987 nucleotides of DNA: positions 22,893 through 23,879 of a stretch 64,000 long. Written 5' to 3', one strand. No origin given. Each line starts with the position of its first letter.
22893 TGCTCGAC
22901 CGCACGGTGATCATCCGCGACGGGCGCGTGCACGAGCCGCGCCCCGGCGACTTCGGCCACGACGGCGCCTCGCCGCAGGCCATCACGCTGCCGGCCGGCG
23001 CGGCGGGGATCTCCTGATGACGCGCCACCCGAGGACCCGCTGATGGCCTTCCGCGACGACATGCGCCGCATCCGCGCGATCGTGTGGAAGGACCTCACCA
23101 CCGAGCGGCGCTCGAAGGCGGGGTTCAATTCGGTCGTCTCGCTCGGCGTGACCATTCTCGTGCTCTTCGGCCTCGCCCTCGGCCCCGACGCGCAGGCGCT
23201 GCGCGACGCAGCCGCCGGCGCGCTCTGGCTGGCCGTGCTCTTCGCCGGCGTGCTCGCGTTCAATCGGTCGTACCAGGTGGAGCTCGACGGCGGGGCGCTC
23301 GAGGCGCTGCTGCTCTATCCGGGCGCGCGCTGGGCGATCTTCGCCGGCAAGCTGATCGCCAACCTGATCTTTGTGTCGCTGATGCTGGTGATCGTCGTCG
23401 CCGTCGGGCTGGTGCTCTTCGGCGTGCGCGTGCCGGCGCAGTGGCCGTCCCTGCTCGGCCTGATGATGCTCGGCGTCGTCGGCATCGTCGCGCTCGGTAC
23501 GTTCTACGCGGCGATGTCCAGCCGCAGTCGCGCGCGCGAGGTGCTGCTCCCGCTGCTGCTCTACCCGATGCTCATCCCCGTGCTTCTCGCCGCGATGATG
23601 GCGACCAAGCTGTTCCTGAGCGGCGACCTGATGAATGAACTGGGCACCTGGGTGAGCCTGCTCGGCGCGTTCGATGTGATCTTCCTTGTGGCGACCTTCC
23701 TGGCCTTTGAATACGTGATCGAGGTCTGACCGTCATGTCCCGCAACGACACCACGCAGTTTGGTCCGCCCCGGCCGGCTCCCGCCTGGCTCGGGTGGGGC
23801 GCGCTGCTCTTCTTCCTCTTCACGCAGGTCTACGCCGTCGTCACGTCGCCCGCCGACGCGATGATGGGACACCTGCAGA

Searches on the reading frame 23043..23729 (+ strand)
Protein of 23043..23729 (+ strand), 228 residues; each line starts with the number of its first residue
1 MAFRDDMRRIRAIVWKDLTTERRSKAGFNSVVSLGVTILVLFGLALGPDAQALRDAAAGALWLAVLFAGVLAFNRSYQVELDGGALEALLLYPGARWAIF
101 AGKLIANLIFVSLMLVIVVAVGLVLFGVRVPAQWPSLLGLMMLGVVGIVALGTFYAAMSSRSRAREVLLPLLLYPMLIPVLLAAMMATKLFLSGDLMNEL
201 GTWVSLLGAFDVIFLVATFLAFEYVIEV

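Call 7: search_protein_families(library=pfam, proteins=[window:23043-23729:+], max_evalue=0.01)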
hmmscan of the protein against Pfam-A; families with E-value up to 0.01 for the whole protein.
window:23043-23729:+ (228 aa): 2 families
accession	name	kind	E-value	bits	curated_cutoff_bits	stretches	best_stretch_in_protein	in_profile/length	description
PF03379.19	CcmB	-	6.9e-37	127.4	24.9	1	11-222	2-209/215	CcmB protein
PF01061.29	ABC2_membrane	-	3e-09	37.2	26.9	1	10-178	3-175/211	ABC-2 type transporter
